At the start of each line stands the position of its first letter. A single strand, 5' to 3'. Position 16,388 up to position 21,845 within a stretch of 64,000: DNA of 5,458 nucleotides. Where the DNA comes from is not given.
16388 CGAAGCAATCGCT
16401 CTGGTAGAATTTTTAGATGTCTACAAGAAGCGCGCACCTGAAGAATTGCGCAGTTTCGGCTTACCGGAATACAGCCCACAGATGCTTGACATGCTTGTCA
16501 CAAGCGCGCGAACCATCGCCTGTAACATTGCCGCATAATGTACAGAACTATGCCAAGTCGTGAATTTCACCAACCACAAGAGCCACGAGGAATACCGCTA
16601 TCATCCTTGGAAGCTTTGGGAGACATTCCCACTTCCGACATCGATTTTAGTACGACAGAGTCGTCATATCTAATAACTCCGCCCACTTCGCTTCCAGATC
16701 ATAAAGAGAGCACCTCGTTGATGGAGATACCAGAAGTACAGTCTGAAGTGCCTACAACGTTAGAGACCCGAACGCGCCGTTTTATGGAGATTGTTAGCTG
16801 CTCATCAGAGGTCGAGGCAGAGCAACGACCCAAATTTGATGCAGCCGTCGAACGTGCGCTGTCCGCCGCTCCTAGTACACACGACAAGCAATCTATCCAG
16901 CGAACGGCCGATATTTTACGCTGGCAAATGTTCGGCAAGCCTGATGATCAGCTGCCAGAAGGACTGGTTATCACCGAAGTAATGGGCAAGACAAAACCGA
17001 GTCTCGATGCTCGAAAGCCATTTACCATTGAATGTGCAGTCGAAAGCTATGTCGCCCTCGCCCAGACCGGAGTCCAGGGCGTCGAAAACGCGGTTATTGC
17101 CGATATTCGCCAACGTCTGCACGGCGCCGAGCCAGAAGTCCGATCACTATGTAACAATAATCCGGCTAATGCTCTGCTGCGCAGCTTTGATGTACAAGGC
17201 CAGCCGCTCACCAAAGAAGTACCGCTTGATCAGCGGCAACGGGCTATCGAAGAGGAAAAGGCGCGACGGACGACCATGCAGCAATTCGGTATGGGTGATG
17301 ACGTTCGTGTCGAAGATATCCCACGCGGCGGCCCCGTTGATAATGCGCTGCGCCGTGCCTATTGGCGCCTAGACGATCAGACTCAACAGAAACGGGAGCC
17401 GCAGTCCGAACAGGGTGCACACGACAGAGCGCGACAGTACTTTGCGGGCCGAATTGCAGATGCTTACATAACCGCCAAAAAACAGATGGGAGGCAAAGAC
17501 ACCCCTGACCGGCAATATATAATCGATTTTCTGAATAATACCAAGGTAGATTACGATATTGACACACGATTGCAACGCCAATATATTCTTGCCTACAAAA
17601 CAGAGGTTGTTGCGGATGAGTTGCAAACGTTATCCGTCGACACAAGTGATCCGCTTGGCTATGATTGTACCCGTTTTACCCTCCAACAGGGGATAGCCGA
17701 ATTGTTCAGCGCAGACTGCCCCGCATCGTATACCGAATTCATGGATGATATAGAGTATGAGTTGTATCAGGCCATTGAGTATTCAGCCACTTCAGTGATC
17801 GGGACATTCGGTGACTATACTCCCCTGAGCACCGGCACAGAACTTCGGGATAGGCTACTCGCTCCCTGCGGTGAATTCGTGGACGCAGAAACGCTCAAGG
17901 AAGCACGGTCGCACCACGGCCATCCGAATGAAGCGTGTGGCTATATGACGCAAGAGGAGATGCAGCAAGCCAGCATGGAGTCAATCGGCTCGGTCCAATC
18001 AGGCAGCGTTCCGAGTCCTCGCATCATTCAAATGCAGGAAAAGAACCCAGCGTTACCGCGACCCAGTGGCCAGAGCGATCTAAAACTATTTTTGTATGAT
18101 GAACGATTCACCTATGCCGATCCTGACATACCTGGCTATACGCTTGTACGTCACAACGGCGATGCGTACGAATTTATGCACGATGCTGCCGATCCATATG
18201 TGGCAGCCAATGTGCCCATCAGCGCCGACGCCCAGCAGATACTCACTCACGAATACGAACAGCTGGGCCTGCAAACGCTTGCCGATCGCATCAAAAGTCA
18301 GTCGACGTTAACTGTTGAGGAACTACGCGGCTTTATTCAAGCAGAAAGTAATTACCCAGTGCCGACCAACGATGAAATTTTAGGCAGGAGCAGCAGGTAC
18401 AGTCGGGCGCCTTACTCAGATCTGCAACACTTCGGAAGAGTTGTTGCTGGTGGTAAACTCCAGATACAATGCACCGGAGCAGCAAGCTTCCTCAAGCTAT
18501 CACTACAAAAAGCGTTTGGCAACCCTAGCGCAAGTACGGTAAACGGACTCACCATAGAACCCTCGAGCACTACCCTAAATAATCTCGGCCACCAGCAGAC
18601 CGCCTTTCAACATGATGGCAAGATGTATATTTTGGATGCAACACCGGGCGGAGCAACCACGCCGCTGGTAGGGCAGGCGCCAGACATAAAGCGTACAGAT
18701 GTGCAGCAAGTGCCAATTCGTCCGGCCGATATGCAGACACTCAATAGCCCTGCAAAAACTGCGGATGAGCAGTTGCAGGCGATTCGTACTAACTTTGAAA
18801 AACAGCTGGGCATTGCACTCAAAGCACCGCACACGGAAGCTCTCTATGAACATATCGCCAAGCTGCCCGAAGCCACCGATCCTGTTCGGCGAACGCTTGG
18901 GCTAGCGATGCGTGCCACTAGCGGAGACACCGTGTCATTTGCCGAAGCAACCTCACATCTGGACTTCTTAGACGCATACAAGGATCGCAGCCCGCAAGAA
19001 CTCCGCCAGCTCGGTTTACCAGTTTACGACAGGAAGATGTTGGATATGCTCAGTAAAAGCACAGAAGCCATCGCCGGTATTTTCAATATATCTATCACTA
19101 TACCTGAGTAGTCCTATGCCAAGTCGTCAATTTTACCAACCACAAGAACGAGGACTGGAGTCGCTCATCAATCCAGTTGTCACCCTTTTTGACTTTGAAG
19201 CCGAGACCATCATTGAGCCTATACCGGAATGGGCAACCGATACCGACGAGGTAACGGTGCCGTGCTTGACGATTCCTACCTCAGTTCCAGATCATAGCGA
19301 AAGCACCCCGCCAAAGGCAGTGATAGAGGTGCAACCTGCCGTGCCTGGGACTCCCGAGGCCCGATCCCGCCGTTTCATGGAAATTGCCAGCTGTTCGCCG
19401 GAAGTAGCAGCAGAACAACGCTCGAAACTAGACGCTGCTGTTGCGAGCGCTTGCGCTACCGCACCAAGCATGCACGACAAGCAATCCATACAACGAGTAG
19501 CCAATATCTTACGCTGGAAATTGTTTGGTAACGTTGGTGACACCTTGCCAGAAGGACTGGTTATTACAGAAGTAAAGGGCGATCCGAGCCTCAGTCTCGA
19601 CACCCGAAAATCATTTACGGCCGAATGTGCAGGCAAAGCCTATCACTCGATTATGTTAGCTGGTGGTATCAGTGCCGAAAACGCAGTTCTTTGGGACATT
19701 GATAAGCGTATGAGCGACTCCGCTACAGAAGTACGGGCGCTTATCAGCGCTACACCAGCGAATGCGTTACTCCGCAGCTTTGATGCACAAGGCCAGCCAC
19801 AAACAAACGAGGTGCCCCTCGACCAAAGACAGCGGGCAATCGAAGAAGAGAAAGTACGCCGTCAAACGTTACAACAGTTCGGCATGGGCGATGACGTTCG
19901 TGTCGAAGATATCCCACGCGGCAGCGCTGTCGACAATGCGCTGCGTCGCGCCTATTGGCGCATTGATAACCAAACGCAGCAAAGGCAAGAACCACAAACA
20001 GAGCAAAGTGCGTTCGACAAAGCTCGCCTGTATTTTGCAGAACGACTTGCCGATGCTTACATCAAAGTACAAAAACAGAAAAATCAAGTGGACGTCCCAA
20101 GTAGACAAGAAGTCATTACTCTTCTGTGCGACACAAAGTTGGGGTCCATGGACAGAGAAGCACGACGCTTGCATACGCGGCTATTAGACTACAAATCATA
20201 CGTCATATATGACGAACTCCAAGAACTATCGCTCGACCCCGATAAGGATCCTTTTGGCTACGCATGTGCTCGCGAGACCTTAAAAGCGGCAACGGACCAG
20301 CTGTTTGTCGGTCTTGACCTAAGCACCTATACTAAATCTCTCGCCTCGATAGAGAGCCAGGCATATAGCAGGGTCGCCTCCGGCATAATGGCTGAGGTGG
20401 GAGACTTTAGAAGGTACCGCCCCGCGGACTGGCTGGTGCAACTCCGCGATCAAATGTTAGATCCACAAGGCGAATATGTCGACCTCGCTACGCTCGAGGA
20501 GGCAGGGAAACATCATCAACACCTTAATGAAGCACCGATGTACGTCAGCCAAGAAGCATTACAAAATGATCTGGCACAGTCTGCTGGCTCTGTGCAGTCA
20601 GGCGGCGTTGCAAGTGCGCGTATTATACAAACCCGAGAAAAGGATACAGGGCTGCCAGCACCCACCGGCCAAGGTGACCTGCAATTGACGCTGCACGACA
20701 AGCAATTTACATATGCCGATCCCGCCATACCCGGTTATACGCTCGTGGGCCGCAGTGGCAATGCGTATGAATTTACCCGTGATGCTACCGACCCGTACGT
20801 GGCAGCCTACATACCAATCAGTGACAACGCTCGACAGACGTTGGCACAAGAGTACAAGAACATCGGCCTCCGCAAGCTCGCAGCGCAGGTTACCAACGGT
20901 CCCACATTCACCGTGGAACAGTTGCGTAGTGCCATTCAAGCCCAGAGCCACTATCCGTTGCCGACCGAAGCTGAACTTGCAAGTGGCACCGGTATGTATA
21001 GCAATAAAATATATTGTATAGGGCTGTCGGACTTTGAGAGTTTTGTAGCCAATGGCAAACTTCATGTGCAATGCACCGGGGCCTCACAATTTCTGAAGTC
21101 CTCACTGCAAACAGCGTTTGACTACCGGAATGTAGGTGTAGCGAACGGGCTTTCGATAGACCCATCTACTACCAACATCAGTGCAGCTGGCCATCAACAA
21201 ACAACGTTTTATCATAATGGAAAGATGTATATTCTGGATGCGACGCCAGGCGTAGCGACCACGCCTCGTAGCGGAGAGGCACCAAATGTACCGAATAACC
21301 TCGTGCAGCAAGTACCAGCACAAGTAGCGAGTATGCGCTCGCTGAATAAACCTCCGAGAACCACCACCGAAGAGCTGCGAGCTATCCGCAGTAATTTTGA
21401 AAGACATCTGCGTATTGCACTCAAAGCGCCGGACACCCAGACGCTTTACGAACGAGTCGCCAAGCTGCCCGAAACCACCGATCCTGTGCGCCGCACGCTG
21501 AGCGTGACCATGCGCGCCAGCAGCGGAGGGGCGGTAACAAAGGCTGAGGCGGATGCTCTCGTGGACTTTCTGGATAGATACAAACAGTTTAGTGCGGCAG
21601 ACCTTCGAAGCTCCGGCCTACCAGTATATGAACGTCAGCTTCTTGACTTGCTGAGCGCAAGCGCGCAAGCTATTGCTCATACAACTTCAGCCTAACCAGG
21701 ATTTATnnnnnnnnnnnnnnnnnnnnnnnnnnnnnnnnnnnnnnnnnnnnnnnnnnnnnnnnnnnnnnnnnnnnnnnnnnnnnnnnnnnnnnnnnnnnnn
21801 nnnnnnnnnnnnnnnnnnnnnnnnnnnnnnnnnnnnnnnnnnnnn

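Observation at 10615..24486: A 13.9-kb block with five tandem ~850-aa paralogs splits the S10 operon between rpsJ and rplC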

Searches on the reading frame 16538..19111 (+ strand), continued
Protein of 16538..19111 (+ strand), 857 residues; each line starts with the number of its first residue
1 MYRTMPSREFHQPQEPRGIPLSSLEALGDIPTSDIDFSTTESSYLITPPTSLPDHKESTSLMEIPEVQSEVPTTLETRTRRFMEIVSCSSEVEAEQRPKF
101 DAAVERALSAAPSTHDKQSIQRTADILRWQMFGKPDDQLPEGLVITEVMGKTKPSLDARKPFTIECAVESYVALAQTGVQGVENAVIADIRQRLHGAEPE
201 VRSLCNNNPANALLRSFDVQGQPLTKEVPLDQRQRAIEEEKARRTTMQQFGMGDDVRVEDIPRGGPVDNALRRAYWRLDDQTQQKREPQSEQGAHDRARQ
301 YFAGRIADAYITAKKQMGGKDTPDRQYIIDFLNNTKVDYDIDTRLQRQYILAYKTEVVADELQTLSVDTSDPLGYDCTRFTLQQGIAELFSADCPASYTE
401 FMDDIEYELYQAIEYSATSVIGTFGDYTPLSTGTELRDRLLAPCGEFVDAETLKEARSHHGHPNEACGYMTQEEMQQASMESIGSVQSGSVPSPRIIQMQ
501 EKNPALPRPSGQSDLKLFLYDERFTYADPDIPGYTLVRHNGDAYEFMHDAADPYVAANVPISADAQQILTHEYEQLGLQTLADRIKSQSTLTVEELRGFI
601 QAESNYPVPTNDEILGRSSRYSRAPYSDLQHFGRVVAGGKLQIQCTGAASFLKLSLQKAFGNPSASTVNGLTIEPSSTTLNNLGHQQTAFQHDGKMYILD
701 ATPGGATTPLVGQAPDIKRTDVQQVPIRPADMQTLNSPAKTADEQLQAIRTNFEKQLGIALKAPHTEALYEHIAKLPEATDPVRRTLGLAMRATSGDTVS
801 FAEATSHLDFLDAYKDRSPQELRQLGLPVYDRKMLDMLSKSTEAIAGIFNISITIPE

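Call 99: fold_search(model_id=the predicted structure, library=viral)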
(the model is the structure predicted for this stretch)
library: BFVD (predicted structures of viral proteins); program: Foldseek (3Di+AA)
matches with E <= 10: 58; with E <= 0.001: 0
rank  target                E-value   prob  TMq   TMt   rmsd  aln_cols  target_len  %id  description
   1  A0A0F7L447            7.1e-02  0.07  0.09  0.07  49.6      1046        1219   11  Transglycosylase SLT domain-containing protein [uncultured marine virus]
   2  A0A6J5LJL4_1          1.6e-01  0.06  0.09  0.07  38.4       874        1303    9  LT_GEWL domain containing protein [uncultured Caudovirales phage]
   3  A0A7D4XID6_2          4.5e-01  0.04  0.07  0.07  29.6       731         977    8  RNA-directed RNA polymerase L [Botrytis cinerea negative-stranded RNA virus 7]
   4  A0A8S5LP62            5.6e-01  0.06  0.10  0.11  29.8       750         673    8  Minor capsid protein [Siphoviridae sp. ctl0E3]
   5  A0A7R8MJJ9            1.4e+00  0.02  0.06  0.09  24.2       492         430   10  Uncharacterized protein [Klebsiella phage vB_KvM-Eowyn]
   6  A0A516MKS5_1          1.5e+00  0.01  0.07  0.07  37.3       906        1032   10  (no name in the UniProt tables at hand)
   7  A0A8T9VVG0            1.6e+00  0.02  0.07  0.06  43.4       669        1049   10  (no name in the UniProt tables at hand)
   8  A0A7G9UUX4            1.8e+00  0.02  0.07  0.06  36.9       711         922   10  (no name in the UniProt tables at hand)
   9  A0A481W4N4            2.3e+00  0.02  0.05  0.06  34.6       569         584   10  Virion structural protein [Pseudomonas phage Psa21]
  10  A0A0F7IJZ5            2.4e+00  0.04  0.07  0.05  32.8       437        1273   10  Tail length tape measure protein [Polaribacter phage P12002S]
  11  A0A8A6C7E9            2.6e+00  0.04  0.06  0.08  25.3       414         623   12  (no name in the UniProt tables at hand)
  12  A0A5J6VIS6            3.0e+00  0.02  0.09  0.09  38.9       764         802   11  Uncharacterized protein [Megaviridae environmental sample]
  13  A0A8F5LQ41            3.2e+00  0.02  0.07  0.06  36.5       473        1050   13  Transcriptional regulator ICP4 (Fragment) [Equid alphaherpesvirus 1]
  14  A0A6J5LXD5            3.3e+00  0.02  0.05  0.09  43.3       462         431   14  Uncharacterized protein [uncultured Caudovirales phage]
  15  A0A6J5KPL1            3.4e+00  0.04  0.09  0.14  21.5       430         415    8  Uncharacterized protein [uncultured Caudovirales phage]
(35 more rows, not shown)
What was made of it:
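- On Transglutaminase-like superfamily (PF01841 and relatives): Ntaq1-like hit at E 8.7 (call 99).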

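Call 112: find_encoding_contigs(protein=P0007, flank=10000, max_places=2)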
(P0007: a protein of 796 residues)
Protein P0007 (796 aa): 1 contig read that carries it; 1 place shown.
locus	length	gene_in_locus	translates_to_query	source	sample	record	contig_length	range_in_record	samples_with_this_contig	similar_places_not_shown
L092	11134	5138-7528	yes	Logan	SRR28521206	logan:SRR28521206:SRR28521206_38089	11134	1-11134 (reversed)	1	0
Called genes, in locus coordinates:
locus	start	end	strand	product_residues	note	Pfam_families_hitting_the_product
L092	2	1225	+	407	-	?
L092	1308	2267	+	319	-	PF00535:Glycos_transf_2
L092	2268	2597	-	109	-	-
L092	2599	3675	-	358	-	PF02646:RmuC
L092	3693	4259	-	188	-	PF03734:YkuD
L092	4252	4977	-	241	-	PF02535:Zip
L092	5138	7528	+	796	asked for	-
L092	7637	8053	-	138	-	-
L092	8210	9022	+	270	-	PF06037:DUF922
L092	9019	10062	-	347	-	PF03741:TerC, PF04332:DUF475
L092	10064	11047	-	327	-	PF01544:CorA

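Call 113: find_encoding_contigs(protein=P0013, flank=10000, max_places=2)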
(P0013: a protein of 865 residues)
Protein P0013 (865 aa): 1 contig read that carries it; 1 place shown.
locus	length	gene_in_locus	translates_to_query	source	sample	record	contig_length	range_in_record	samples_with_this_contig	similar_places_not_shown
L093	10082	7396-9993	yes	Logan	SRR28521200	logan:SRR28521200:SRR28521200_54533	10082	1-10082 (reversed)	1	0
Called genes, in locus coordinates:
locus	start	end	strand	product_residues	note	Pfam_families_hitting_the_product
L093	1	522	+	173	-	?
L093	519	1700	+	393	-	-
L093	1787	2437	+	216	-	-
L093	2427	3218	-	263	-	-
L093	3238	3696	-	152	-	PF00293:NUDIX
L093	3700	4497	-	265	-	PF03372:Exo_endo_phos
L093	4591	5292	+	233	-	-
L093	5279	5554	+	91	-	-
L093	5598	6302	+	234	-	PF00696:AA_kinase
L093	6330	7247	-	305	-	PF01368:DHH (weak)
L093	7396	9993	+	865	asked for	-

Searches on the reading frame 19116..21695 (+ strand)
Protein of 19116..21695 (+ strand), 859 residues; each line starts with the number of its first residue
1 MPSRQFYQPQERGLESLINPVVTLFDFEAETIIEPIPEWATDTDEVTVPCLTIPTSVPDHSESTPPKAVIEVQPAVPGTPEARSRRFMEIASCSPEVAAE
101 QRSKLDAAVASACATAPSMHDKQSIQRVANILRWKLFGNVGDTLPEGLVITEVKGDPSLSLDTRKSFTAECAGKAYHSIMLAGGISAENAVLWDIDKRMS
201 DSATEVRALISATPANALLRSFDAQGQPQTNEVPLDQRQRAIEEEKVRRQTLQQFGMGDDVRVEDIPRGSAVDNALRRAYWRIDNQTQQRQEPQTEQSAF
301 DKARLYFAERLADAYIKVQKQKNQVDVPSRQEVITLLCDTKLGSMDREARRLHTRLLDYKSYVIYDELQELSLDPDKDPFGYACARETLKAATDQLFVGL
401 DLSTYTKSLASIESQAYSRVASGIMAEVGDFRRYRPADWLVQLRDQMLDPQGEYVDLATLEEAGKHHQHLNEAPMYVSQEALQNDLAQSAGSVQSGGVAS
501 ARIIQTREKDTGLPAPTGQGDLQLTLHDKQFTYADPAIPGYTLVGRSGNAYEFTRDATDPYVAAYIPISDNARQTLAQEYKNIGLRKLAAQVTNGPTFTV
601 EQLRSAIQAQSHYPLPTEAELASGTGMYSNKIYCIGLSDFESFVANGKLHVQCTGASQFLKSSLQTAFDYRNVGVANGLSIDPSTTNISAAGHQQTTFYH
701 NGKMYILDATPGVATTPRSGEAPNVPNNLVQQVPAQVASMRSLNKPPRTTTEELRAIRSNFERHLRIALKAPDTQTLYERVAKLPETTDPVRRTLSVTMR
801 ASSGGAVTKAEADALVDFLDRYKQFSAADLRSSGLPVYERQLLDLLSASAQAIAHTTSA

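Call 4: search_protein_families(library=pfam, proteins=[window:19116-21695:+], max_evalue=1)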
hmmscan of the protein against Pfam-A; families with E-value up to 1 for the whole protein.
window:19116-21695:+ (859 aa): 1 family
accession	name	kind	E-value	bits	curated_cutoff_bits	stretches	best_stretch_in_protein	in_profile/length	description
PF02700.19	PurS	-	0.26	11.9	22.2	0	441-457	6-22/77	Phosphoribosylformylglycinamidine (FGAM) synthase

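Call 5: search_protein_families(library=ncbifam, proteins=[window:19116-21695:+], max_evalue=1)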
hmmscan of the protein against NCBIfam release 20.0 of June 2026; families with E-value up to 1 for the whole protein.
window:19116-21695:+ (859 aa): 0 families

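Call 96: search_protein_families(library=padloc, proteins=[window:19116-21695:+], max_evalue=0.1)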
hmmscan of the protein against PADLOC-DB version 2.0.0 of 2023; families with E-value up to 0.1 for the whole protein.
window:19116-21695:+ (859 aa): 0 families

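Call 97: search_protein_families(library=phrogs, proteins=[window:19116-21695:+], max_evalue=0.1)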
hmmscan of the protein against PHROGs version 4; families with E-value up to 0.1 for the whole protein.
window:19116-21695:+ (859 aa): 1 family
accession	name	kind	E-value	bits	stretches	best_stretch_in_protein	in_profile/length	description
phrog_4916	-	unknown function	0.019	15.7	1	717-766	11-61/71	-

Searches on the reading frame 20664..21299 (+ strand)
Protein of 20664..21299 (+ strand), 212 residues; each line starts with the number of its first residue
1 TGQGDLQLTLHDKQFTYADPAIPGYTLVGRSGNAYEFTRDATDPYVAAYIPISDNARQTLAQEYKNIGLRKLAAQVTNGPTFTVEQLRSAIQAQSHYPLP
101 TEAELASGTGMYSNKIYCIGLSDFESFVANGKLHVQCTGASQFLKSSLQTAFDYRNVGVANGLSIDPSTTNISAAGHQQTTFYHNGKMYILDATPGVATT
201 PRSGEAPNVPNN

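Call 31: search_protein_families(library=pfam, proteins=[window:20664-21299:+], max_evalue=10)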
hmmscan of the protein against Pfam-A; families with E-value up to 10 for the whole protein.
seq(212 aa): 1 family
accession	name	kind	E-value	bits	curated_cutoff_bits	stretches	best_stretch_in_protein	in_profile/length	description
PF02303.23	Phage_DNA_bind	-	0.21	12.4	25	1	78-125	21-68/82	Helix-destabilising protein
